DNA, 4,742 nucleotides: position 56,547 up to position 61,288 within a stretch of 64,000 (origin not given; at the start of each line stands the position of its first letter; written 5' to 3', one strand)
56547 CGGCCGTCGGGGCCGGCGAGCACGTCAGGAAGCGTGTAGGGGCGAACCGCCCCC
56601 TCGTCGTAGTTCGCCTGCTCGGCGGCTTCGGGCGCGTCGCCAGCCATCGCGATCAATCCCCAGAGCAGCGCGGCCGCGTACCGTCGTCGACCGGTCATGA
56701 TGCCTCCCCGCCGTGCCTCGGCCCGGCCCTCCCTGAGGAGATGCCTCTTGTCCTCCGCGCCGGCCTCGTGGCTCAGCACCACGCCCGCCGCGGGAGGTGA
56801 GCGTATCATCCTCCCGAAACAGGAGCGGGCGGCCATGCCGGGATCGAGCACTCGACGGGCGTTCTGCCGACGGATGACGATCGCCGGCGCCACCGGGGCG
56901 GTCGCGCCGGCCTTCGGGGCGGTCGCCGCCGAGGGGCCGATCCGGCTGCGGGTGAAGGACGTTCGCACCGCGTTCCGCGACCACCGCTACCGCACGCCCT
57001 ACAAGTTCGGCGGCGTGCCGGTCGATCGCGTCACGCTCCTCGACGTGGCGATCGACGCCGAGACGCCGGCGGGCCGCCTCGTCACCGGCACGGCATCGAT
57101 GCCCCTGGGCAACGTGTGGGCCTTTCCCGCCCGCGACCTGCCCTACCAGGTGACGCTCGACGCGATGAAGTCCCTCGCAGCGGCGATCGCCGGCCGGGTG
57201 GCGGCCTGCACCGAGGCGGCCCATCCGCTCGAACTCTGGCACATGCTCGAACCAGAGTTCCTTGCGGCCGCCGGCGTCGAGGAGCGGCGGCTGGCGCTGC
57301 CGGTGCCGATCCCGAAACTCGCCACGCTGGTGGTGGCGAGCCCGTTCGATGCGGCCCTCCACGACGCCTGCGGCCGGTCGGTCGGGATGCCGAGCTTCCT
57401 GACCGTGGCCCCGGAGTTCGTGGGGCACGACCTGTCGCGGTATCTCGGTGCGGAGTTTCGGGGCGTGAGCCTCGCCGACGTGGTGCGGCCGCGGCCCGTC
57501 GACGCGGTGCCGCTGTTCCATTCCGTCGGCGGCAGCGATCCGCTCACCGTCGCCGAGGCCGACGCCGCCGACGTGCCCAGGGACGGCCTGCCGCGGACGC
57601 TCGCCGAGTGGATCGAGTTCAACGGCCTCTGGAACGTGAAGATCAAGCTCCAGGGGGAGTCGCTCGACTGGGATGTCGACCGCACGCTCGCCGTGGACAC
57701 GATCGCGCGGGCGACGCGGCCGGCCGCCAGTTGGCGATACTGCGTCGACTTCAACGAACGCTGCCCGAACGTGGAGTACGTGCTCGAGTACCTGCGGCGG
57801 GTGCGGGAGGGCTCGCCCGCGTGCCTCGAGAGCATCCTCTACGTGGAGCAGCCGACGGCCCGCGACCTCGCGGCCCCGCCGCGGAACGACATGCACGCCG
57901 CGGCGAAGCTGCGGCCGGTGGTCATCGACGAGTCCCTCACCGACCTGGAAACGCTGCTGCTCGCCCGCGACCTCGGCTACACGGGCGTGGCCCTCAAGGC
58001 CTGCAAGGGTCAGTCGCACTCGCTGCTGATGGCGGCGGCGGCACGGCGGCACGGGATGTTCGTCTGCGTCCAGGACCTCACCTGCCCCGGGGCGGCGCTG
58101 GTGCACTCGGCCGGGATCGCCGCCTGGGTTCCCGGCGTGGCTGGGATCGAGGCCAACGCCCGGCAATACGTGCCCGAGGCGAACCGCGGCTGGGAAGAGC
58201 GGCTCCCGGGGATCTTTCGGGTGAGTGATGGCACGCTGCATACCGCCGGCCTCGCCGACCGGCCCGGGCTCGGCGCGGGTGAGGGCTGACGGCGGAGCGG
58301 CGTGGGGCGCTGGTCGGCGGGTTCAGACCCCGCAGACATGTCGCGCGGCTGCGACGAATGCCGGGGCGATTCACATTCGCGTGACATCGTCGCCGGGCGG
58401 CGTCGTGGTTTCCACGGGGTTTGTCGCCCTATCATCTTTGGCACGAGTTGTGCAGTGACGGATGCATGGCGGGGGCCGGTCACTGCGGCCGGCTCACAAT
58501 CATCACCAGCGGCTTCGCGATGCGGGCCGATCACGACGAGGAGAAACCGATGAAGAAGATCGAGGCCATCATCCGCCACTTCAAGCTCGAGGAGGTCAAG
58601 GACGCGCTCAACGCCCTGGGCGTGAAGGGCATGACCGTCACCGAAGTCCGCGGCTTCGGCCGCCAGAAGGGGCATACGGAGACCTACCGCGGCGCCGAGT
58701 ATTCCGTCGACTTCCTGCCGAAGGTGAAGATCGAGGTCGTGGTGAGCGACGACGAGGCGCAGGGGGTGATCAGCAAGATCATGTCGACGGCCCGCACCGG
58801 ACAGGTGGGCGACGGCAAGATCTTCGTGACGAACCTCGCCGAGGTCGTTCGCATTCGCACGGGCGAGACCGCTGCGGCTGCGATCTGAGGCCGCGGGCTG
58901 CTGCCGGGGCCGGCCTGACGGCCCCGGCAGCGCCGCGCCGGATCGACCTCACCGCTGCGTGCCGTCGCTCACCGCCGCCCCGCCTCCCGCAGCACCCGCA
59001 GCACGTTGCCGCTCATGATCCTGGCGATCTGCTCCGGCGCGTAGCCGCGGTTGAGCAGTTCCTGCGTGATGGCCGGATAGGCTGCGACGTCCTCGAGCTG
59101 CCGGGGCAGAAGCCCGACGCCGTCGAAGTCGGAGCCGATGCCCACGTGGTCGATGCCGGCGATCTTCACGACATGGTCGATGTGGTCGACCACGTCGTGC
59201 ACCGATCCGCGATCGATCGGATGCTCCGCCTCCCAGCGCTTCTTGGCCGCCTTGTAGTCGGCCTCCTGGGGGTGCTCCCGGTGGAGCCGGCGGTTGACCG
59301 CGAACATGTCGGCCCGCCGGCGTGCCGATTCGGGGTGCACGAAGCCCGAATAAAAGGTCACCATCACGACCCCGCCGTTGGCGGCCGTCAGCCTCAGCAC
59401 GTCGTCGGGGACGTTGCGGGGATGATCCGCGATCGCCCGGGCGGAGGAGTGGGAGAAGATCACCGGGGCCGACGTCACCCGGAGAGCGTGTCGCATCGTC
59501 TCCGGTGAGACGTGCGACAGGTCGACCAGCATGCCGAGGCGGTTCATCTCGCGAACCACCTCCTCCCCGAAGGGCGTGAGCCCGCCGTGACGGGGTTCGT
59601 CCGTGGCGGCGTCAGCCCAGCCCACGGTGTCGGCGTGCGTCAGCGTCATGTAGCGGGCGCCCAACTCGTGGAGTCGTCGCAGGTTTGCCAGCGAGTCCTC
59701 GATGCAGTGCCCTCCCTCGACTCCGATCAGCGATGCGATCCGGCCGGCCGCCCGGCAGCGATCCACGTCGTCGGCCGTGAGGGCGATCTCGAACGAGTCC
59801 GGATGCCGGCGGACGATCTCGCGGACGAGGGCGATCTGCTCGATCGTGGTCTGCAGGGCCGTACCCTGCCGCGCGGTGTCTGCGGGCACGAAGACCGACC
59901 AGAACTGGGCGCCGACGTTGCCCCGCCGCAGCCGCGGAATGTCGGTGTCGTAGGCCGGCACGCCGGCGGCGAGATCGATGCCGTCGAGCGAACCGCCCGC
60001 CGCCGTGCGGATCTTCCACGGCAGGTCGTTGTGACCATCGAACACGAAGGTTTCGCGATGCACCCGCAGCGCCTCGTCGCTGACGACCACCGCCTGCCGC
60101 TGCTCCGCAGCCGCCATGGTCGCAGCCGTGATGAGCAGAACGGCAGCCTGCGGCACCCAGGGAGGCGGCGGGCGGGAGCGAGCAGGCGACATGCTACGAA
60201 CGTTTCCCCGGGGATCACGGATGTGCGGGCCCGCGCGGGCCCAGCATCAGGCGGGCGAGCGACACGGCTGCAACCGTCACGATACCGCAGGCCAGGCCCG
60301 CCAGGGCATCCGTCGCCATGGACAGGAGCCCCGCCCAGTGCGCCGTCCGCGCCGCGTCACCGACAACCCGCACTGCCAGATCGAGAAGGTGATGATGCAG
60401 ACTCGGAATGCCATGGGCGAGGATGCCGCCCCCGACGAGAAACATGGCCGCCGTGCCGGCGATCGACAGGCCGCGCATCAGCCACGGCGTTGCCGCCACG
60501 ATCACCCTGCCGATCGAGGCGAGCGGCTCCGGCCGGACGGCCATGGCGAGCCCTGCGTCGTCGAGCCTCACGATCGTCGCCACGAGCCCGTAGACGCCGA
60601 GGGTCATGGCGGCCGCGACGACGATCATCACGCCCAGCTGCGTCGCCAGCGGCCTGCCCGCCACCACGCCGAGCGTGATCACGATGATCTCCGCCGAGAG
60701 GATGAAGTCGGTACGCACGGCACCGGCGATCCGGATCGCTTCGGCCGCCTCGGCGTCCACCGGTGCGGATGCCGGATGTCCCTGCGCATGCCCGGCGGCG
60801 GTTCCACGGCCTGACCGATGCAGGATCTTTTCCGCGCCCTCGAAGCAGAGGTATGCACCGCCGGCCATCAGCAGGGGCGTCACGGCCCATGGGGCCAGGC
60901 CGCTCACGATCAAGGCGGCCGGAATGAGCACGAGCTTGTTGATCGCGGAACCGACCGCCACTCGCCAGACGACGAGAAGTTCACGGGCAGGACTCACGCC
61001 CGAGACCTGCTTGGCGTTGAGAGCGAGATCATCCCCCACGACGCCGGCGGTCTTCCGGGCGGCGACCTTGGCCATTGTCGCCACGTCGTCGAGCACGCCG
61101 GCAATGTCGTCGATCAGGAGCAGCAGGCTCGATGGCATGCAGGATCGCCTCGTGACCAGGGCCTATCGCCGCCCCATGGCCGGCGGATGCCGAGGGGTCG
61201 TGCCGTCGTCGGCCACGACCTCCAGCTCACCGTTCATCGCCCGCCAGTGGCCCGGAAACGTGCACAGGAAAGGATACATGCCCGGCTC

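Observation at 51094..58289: Exported uronate/oxidative-glycan cluster: CE15-DUF1080 fusion, Tat oxidoreductase, two HEAT proteins and a divergent Tat-signal enolase-superfamily enzyme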

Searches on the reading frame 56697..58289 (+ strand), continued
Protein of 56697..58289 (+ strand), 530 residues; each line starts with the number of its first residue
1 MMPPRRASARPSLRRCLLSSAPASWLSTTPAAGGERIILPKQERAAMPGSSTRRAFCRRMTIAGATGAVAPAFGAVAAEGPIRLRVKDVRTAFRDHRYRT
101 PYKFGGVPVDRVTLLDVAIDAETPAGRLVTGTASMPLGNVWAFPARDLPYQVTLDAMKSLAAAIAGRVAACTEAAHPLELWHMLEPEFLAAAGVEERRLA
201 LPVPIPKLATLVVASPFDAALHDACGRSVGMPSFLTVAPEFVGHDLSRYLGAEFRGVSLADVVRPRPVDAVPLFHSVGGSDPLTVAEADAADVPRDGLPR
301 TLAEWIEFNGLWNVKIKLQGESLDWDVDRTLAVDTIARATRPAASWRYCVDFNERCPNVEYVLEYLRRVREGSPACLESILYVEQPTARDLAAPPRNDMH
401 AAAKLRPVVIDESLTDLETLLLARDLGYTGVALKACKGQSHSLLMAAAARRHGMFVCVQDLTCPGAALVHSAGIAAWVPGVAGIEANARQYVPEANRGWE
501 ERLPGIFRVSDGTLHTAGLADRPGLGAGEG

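Call 96: find_encoding_contigs(protein=P0102, flank=8000, max_places=2)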
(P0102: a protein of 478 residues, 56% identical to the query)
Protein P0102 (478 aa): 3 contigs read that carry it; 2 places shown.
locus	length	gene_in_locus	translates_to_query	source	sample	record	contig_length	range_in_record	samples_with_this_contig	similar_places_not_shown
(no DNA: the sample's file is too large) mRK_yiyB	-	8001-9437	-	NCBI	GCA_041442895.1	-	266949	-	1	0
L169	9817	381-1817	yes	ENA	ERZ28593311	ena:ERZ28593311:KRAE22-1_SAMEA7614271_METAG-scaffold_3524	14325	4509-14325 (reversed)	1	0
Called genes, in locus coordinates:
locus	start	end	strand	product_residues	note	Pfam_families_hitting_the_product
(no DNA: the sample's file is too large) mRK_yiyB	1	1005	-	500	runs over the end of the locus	-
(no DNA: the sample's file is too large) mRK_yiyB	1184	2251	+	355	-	PF00392:GntR, PF00532:Peripla_BP_1 (weak), PF13377:Peripla_BP_3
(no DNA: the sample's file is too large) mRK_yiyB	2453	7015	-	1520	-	PF23500:DUF7133, PF02985:HEAT (faint), PF13646:HEAT_2 (faint), PF13442:Cytochrome_CBB3 (faint), PF00034:Cytochrom_C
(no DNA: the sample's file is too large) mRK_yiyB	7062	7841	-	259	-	-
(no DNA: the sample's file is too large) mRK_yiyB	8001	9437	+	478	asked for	PF13378:MR_MLE_C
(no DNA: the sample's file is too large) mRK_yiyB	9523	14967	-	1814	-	PF04234:CopC (faint), PF13205:Big_5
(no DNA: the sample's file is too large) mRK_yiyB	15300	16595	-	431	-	PF04773:FecR (weak)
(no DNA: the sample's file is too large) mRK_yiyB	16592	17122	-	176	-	PF04542:Sigma70_r2, PF08281:Sigma70_r4_2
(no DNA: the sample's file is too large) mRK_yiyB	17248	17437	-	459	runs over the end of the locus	-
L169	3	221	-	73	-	?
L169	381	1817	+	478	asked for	PF13378:MR_MLE_C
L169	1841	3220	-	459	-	-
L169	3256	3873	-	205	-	PF01487:DHquinase_I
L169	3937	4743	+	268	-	PF28178:Amuc_1102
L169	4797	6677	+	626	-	PF11104:PilM_2, PF14450:FtsA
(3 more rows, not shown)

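Call 97: find_encoding_contigs(protein=P0076, flank=8000, max_places=2)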
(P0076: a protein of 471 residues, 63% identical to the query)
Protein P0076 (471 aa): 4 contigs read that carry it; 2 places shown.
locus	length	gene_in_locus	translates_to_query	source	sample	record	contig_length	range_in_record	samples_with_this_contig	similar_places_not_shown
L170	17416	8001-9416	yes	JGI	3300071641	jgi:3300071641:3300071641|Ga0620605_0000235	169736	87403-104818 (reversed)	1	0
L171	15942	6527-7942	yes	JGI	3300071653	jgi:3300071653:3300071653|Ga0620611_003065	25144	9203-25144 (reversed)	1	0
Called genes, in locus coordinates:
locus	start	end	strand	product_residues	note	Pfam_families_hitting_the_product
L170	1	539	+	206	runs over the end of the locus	-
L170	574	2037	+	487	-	-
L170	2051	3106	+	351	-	PF02424:ApbE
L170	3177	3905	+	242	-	PF09335:VTT_dom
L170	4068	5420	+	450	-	PF00158:Sigma54_activat, PF13191:AAA_16, PF14532:Sigma54_activ_2, PF20030:bpMoxR (weak), PF00004:AAA (weak), PF07728:AAA_5, PF25601:AAA_lid_14, PF02954:HTH_8, +1 more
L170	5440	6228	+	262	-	-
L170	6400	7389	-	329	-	PF03372:Exo_endo_phos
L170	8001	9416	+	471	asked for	PF13378:MR_MLE_C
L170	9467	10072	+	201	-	-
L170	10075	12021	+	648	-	-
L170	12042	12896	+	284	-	PF09224:DUF1961 (weak)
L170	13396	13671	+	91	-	PF07589:PEP_exosort_dom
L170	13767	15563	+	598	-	PF03629:SASA (faint)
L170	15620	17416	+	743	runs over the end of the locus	-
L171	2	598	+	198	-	?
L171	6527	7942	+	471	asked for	PF13378:MR_MLE_C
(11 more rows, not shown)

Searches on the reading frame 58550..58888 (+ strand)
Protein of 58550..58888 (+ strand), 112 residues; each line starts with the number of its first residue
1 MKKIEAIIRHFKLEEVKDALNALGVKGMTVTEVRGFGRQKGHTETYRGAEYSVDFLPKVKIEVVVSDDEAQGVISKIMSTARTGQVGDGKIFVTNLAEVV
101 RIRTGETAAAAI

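Call 16: search_protein_families(library=pfam, proteins=[window:58550-58888:+], max_evalue=0.001)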
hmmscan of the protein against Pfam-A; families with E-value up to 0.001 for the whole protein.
window:58550-58888:+ (112 aa): 1 family
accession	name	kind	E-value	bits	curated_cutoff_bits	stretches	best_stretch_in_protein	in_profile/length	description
PF00543.27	P-II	-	7.5e-35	119.8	25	1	1-106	1-102/102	Nitrogen regulatory protein P-II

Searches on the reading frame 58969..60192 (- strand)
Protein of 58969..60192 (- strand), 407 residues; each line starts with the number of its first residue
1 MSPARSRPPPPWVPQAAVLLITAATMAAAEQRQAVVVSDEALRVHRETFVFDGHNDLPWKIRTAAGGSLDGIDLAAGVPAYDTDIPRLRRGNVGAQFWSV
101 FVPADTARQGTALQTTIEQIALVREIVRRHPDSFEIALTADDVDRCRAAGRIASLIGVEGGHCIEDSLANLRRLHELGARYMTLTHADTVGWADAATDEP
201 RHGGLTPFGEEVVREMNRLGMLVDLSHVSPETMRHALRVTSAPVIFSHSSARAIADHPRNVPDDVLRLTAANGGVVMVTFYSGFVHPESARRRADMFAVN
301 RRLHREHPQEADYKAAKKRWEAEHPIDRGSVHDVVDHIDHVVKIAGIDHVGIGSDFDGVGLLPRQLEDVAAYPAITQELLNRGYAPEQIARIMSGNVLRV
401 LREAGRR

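Call 16: search_protein_families(library=pfam, proteins=[window:58969-60192:-], max_evalue=0.001)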
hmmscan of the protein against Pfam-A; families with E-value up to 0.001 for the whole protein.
window:58969-60192:- (407 aa): 1 family
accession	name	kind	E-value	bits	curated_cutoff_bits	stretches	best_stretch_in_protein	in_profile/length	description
PF01244.27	Peptidase_M19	-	3e-116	388.5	26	1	44-403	2-319/319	Membrane dipeptidase (Peptidase family M19)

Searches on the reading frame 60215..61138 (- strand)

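Call 16: search_protein_families(library=pfam, proteins=[window:60215-61138:-], max_evalue=0.001)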
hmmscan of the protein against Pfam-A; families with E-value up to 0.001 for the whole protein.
window:60215-61138:- (307 aa): 1 family
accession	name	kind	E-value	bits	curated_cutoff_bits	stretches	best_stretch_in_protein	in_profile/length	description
PF05661.17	DUF808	-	5.4e-100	334.8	28.4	1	3-290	1-301/302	Protein of unknown function (DUF808)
